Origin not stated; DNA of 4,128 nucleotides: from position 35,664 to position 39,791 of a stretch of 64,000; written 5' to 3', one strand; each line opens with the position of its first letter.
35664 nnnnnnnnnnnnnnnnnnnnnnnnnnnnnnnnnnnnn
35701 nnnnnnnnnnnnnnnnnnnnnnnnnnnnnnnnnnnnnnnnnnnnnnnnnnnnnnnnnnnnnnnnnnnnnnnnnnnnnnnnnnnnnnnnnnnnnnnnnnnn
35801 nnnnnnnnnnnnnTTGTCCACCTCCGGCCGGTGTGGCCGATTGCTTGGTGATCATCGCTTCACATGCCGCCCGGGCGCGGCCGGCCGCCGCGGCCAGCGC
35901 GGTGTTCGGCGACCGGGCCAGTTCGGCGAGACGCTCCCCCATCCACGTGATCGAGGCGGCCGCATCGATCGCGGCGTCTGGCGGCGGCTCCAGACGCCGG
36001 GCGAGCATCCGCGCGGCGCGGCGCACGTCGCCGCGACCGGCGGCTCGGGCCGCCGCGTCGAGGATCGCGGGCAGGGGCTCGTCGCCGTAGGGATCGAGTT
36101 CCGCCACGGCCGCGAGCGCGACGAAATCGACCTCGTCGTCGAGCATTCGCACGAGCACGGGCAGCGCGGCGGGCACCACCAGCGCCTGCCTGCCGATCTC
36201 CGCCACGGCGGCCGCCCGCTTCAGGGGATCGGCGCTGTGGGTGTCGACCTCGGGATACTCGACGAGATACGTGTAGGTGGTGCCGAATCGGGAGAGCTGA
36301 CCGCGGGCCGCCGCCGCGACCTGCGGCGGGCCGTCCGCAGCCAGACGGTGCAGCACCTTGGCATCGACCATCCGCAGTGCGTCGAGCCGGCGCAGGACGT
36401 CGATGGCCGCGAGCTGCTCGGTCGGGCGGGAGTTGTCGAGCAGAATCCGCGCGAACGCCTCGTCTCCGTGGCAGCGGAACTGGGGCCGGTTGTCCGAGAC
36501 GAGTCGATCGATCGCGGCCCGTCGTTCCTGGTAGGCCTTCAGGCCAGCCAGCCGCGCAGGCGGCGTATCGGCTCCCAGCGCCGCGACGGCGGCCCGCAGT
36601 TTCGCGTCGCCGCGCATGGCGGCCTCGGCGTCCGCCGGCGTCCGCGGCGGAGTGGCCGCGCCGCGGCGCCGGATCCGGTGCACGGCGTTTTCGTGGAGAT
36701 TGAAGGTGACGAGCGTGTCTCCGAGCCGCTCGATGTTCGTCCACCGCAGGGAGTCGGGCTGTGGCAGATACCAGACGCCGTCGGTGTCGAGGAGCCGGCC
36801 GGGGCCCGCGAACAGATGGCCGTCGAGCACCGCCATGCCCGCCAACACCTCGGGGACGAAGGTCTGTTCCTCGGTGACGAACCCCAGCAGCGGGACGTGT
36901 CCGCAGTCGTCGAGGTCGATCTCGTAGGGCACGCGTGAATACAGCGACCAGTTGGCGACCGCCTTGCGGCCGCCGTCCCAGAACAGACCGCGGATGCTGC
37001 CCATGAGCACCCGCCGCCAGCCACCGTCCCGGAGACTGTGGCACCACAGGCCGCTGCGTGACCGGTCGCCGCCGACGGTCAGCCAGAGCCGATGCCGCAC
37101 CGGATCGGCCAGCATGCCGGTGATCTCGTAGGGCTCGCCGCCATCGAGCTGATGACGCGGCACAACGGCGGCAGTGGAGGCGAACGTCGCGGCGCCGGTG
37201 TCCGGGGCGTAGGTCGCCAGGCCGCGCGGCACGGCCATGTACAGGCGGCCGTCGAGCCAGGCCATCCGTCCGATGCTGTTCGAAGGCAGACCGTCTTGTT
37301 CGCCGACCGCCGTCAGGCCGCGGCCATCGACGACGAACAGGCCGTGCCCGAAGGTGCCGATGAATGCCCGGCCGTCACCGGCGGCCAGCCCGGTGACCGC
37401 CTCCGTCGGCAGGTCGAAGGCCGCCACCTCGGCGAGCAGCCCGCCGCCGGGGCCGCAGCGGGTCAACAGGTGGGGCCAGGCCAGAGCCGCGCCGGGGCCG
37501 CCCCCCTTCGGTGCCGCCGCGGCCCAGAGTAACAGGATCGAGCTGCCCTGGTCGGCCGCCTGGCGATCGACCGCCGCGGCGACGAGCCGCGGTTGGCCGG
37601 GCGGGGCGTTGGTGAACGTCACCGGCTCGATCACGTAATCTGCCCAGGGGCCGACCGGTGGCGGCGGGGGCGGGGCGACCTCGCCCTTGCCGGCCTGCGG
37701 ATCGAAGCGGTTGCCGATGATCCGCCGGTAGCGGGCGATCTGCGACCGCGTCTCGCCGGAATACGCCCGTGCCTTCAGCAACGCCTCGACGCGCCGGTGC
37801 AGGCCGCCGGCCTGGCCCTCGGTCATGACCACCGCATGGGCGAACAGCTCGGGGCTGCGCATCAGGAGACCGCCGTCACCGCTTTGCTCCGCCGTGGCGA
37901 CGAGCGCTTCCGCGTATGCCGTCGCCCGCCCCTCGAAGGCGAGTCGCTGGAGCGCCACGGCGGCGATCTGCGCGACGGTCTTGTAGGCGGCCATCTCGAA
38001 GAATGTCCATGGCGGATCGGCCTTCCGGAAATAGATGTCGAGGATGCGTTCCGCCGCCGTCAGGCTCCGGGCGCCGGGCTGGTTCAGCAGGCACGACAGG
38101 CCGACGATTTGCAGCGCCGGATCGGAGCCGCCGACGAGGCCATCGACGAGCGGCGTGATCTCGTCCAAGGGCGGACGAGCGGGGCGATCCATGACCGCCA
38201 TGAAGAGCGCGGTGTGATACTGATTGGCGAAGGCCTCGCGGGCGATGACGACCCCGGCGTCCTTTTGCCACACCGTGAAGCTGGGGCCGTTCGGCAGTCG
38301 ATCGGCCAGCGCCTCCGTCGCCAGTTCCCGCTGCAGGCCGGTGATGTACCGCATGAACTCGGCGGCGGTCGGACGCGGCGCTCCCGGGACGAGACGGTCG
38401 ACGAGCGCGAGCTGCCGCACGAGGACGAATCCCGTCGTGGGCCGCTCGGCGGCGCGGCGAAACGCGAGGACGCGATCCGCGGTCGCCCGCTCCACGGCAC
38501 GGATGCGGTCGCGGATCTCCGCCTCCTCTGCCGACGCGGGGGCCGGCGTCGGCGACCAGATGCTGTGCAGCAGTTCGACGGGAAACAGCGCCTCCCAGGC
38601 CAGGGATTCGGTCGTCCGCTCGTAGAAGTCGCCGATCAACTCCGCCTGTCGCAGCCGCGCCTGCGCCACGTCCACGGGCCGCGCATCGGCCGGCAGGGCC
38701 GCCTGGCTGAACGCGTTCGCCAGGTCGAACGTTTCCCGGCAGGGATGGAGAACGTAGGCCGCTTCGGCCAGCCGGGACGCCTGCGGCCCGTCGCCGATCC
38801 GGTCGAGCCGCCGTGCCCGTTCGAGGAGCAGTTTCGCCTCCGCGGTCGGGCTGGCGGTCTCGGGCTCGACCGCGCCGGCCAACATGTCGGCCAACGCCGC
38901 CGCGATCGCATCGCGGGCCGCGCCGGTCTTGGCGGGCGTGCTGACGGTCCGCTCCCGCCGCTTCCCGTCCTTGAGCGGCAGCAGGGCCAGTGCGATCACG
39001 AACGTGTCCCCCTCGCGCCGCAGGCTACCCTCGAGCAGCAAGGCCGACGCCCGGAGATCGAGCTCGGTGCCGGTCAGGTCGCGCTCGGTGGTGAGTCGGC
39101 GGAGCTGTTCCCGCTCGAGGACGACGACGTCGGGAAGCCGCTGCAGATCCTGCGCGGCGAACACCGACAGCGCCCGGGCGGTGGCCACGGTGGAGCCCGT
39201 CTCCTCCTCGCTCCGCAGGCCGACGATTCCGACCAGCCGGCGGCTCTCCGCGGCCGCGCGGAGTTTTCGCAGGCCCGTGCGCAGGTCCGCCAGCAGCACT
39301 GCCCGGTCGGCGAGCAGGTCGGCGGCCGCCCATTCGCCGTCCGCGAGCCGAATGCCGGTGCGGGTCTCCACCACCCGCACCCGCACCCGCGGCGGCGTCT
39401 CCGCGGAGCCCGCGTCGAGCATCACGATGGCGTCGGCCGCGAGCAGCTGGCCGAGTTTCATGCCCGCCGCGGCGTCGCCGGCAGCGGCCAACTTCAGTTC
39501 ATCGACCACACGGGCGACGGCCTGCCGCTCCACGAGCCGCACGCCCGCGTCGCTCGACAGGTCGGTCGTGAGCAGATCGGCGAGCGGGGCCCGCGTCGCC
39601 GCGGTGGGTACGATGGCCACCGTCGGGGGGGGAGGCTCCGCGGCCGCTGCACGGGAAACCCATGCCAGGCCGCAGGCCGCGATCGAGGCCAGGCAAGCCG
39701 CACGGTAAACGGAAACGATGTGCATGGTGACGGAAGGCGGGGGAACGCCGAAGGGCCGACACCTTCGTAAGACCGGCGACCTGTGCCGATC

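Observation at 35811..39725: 1304-aa secreted protein with an unusual domain combination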

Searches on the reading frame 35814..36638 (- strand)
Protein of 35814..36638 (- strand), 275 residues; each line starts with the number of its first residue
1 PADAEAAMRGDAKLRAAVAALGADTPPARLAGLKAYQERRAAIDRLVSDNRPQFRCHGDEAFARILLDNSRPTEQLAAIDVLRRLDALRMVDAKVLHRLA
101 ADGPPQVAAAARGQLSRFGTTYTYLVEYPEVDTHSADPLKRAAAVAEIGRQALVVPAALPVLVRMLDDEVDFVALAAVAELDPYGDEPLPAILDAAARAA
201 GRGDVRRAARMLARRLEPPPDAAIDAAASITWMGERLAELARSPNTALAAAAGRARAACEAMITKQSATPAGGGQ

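Call 28: search_protein_families(library=pfam, proteins=[window:35814-36638:-], max_evalue=10)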
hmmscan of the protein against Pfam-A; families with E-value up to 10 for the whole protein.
window:35814-36638:- (275 aa): 3 families
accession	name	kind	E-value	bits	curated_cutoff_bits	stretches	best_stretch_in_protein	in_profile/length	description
PF13646.12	HEAT_2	-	0.0004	21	27.7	1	134-211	10-85/88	HEAT repeats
PF23258.1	DUF7072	-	0.034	13.9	27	1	38-95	6-61/66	Domain of unknown function (DUF7072)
PF04408.29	HA2_N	-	0.19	12.3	21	1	223-240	10-27/29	Helicase associated domain (HA2), winged-helix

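Call 93: search_solved_structures(query=window:35814-36638:-, max_evalue=10)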
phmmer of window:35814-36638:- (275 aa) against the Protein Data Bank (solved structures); distinct sequences matched with E-value up to 10: 14.
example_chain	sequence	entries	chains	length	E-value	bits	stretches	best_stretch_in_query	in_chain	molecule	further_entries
7qnp_AAA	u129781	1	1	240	0.00031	23.9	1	150-198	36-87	Designed Armadillo Repeat Protein N(A4)M4C(AII)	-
8oh7_A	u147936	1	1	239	0.00032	23.8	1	150-198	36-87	Designed Armadillo repeat protein with four internal modules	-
6s9l_A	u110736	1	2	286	0.00037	23.6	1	149-198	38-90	KR4KLSF Lock1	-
6s9m_A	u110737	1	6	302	0.0004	23.5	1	149-198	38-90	Lock2_KRKRKAKITW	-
6s9n_A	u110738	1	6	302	0.0004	23.5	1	149-198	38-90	Lock2_KRKRKAKLSF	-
4v3r_A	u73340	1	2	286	0.0014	21.7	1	142-198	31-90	YIII_M5_AII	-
4v3q_A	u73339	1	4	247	0.0049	20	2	141-198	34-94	YIII_M4_AII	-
7r0r_A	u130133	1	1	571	0.0074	19.4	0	159-198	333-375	Designed Armadillo Repeat Protein N(A4)M4C(AII)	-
4db6_A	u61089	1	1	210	0.059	16.4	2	142-198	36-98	Armadillo repeat protein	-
5ao9_A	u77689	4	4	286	0.098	15.7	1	199-265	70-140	ESTERASE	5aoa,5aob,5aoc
7bfn_A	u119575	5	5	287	0.098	15.7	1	199-265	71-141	Esterase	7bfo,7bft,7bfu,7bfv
7bfr_A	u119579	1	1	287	0.13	15.3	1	199-265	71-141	Esterase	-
4jw2_A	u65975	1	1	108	0.16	15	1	139-209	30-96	A3 artificial protein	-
4dba_A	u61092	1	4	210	0.18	14.8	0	151-198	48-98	Designed Armadillo repeat protein, YIIM3AII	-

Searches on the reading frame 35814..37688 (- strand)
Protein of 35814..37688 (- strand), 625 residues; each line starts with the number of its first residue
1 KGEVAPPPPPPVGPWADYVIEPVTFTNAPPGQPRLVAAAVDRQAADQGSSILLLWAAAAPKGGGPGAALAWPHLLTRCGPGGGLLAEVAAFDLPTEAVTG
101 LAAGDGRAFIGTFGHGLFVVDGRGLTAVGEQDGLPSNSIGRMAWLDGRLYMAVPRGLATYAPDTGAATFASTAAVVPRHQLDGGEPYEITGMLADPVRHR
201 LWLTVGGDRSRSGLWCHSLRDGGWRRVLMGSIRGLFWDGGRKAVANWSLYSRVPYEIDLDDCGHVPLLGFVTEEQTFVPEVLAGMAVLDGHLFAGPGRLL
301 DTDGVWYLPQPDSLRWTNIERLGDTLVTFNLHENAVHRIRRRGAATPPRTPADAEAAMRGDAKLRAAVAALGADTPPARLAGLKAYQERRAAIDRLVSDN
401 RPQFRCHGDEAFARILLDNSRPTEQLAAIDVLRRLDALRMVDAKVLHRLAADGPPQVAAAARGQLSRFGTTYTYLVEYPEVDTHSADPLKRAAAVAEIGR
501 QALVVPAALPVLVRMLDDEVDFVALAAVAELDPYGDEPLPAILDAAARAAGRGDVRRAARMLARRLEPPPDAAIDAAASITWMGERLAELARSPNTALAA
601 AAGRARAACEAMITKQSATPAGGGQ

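Call 33: predict_structure(alignment_id=A3)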
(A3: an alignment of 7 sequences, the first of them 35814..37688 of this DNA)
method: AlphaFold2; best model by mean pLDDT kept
length: 625 residues; sequences in the alignment: 7
mean_pLDDT: 75.2   pTM: 0.64
mean pLDDT of the five models: 75.2, 71.2, 68.8, 63.6, 59.8
residues with pLDDT >= 90: 36; 70-90: 432; 50-70: 108; < 50: 49
segments of 3 or more residues with pLDDT < 50: 1-11, 172-178, 275-281, 348-358, 400-402, 619-625
pLDDT, mean of each block of 10 residues (from residue 1): 41 74 77 82 66 88 77 89 87 88 90 91 83 80 88 85 78 42 68 85 77 81 76 70 71 77 77 52 69 76 72 69 82 84 59 49 78 85 84 64 64 85 89 77 80 85 81 74 76 74 73 70 63 62 81 78 72 76 86 80 85 66 35
secondary structure, 60 per line:
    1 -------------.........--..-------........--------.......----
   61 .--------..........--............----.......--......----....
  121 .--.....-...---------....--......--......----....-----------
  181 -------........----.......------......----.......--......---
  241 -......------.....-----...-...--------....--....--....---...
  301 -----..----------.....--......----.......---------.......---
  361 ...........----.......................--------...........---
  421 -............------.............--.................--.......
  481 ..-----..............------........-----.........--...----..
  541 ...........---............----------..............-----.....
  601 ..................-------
elements in order: H14-17 E18-22 E34-41 E50-56 E70-79 E82-93 E98-104 E107-112 E117-121 E124-128 E142-145 E148-153 E156-161 E166-169 E188-195 E200-206 E213-218 E223-229 E232-237 E242-247 E254-258 E264-266 H279-282 E285-288 E291-294 E298-300 E318-322 E325-330 E335-341 H351-357 H361-371 H376-398 H407-417 H422-433 H440-452 H455-471 H474-482 H488-501 H508-515 H521-529 H539-551 H555-566 H577-590 H596-618

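Call 36: fold_search(model_id=the predicted structure, library=pdb)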
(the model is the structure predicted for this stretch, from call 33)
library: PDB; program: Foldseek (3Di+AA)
matches with E <= 10: 1099; with E <= 0.001: 266
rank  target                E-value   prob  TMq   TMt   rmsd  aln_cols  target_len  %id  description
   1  8dit_B                4.3e-09  1.00  0.32  0.25  24.6       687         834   11  Cryo-EM structure of a HOPS core complex containing Vps33, Vps16, and Vps18 (released 2022-08-31)
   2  8z9m_D                1.8e-08  1.00  0.31  0.20  33.0       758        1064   12  Cryo-EM structure of dimeric WDR11-FAM91A1 complex (released 2024-08-14)
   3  7tdz_i                9.9e-08  1.00  0.31  0.20  28.4       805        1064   10  Cryo-EM model of protomer of the cytoplasmic ring of the nuclear pore complex from Xenopus laevis (released 2022-06-22)
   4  9a3d_MODEL_1_A        1.2e-07  1.00  0.32  0.47   7.9       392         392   12  Model of E. coli BamB by in-cell photo-crosslinking MS and deep learning (released 2023-02-24)
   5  6g6o_A                2.1e-07  1.00  0.32  0.56   6.5       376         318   11  Crystal structure of the computationally designed Ika8 protein: crystal packing No.1 in P63 (released 2018-11-28)
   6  7mq8_LS               2.5e-07  1.00  0.34  0.45   6.4       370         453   11  Cryo-EM structure of the human SSU processome, state pre-A1 (released 2021-09-22)
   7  8qpv_B                2.5e-07  1.00  0.29  0.45   7.6       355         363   14  Handover Complex: BAM bound OmpX and extended SurA (released 2024-09-25)
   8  6y7o_A                3.0e-07  1.00  0.32  0.55   7.4       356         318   11  The complex between the eight-bladed symmetrical designer protein Tako8 and the silicotungstic acid Keggin (STA) (released 2020-12-16)
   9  8bbf_B                3.0e-07  1.00  0.23  0.15  32.7       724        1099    9  Structure of the IFT-A complex; IFT-A1 module (released 2022-12-07)
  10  3q54                  5.1e-07  1.00  0.31  0.51   8.3       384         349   12  Crystal structure of Escherichia coli BamB (released 2012-05-09)
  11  3ott_B                5.1e-07  1.00  0.23  0.20  19.4       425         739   13  Crystal Structure of the extracellular domain of the putative one component system BT4673 from B. thetaiotaomicron (released 2011-08-10)
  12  9y6s_5g               5.8e-07  1.00  0.35  0.38   8.6       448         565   11  96-nm repeat of the Leishmania tarentolae doublet microtubule (released 2025-12-17)
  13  5m11                  5.8e-07  1.00  0.30  0.26   9.1       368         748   13  Structural and functional probing of PorZ, an essential bacterial surface component of the type-IX secretion system of h (released 2016-11-09)
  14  9hg9_B                6.4e-07  1.00  0.32  0.49   8.6       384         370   12  BAM-SurA-darobactin complex in the swing-in state (released 2025-04-16)
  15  4a2l_A                7.7e-07  1.00  0.33  0.28   6.3       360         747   10  Structure of the periplasmic domain of the heparin and heparan sulphate sensing hybrid two component system BT4663 in  (released 2012-05-02)
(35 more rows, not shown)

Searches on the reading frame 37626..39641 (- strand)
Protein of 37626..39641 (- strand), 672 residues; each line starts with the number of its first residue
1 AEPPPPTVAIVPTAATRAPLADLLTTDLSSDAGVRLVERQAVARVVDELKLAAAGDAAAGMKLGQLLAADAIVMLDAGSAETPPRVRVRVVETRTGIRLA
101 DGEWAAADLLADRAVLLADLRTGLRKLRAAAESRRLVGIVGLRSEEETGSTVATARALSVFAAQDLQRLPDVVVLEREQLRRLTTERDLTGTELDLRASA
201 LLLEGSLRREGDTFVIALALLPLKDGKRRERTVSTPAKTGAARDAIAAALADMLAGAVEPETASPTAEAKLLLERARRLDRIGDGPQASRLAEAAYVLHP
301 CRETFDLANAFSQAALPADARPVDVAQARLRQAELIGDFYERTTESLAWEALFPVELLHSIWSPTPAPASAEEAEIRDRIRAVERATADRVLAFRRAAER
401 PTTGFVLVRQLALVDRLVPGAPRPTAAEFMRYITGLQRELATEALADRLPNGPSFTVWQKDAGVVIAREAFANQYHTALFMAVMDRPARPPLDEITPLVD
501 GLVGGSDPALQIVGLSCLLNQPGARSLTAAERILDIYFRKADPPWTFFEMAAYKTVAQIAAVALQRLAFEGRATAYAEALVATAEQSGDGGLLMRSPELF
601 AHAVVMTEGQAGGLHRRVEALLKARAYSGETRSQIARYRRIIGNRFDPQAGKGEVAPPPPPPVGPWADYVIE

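Call 35: predict_structure(alignment_id=A4)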
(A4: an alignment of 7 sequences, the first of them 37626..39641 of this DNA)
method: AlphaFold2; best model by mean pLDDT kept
length: 672 residues; sequences in the alignment: 7
mean_pLDDT: 70.0   pTM: 0.50
mean pLDDT of the five models: 70.0, 68.5, 68.3, 66.0, 57.9
residues with pLDDT >= 90: 47; 70-90: 353; 50-70: 136; < 50: 136
segments of 3 or more residues with pLDDT < 50: 1-16, 30-42, 68-85, 106-113, 186-195, 259-263, 346-364, 451-467, 647-672
pLDDT, mean of each block of 10 residues (from residue 1): 26 47 53 41 56 59 48 34 50 61 50 55 66 76 77 77 77 74 53 52 88 89 77 85 85 66 60 83 85 84 81 79 85 81 56 42 59 83 80 77 77 78 84 88 75 32 43 82 75 88 85 89 88 84 61 78 89 89 89 86 82 89 87 88 64 36 36 27
secondary structure, 60 per line:
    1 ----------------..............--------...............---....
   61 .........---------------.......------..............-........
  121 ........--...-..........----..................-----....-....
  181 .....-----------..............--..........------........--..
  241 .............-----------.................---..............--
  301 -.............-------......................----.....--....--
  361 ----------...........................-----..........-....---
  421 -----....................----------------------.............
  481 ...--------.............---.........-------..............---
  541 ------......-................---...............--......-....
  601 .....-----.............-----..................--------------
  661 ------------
elements in order (helices of 4 or more, strands of 3 or more residues): H17-30 H39-53 H57-69 E85-91 E98-105 H106-111 H113-128 E135-144 H149-166 E172-175 H177-185 E200-210 E213-222 E229-236 H239-253 H265-281 H285-298 H302-314 H322-343 H348-352 H355-358 H371-397 H403-412 H414-417 H426-445 H468-483 H492-504 H508-516 H524-537 H547-552 H554-569 H573-587 H590-595 H597-605 H611-623 H629-646

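Call 38: fold_search(model_id=the predicted structure, library=pdb)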
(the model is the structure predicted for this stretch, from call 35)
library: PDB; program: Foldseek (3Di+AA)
matches with E <= 10: 1213; with E <= 0.001: 0
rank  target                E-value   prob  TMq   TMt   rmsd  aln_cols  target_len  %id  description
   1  7dhg_C                8.6e-03  0.80  0.12  0.15  20.6       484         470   13  Crystal structure of SARS-CoV-2 Orf9b complex with human TOM70 (released 2021-05-12)
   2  5a7d_G                9.3e-03  0.99  0.18  0.29  14.4       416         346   13  Tetrameric assembly of LGN with Inscuteable (released 2016-08-03)
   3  9pkq_A                9.3e-03  0.75  0.11  0.14  21.0       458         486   12  Structure of the cytoplasmic domain of unliganded human Tom70, open and closed conformations (released 2026-03-18)
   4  8bda_E                9.7e-03  0.90  0.13  0.08  19.5       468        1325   15  IFTA complex in anterograde intraflagellar transport trains (Chlamydomonas reinhardtii) (released 2023-01-11)
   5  4wne_A                1.2e-02  1.00  0.19  0.32  14.4       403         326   11  Crystal structure of the TPR domain of LGN in complex with Frmpd4/Preso1 at 2.0 Angstrom resolution (released 2015-09-16)
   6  8j8q_C                1.3e-02  0.69  0.11  0.09  21.1       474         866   10  Structure of the four-component Paf1 complex from Saccharomyces eubayanus (released 2023-05-24)
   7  2y4u                  1.4e-02  0.66  0.10  0.14  17.4       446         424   13  Crystal structure of human P58(IPK) in space group P312 (released 2011-08-10)
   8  3ro2_A                1.5e-02  0.99  0.17  0.28  16.2       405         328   14  Structures of the LGN/NuMA complex (released 2012-03-07)
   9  4g2v_A                1.6e-02  0.99  0.19  0.32  14.3       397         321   12  Structure complex of LGN binding with FRMPD1 (released 2013-01-23)
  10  5a7d_B                1.7e-02  0.99  0.18  0.29  13.9       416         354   12  Tetrameric assembly of LGN with Inscuteable (released 2016-08-03)
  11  6voa_E                1.9e-02  0.75  0.13  0.18  19.3       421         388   11  Cryo-EM structure of the BBSome-ARL6 complex (released 2020-06-24)
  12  9pkq_B                2.0e-02  0.69  0.11  0.15  22.1       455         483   11  Structure of the cytoplasmic domain of unliganded human Tom70, open and closed conformations (released 2026-03-18)
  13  5a7d_D                2.1e-02  0.98  0.18  0.29  14.4       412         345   12  Tetrameric assembly of LGN with Inscuteable (released 2016-08-03)
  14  4a1s_B                2.2e-02  0.98  0.18  0.30  15.0       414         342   11  Crystallographic structure of the Pins:Insc complex (released 2012-03-28)
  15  6eou                  2.2e-02  0.87  0.14  0.22  16.5       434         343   12  O-GlcNAc transferase TPR domain with the intellectual disability associated mutation L254F (released 2018-05-09)
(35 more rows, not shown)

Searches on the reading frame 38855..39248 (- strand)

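Call 28: search_protein_families(library=pfam, proteins=[window:38855-39248:-], max_evalue=10)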
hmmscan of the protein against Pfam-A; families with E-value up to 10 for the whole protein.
window:38855-39248:- (131 aa): 1 family
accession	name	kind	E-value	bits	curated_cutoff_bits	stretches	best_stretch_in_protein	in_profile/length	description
PF03783.19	CsgG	-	0.051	13.3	20.8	1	32-75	45-97/210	Curli production assembly/transport component CsgG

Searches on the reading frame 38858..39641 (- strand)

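Call 28: search_protein_families(library=pfam, proteins=[window:38858-39641:-], max_evalue=10)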
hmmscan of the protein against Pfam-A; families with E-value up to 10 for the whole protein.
window:38858-39641:- (261 aa): 2 families
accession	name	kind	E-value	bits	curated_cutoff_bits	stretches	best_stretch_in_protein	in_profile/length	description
PF03783.19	CsgG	-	9.9e-07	28.7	20.8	2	19-73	39-94/210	Curli production assembly/transport component CsgG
PF02684.21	LpxB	-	0.27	10.5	22.6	1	124-211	18-106/374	Lipid-A-disaccharide synthetase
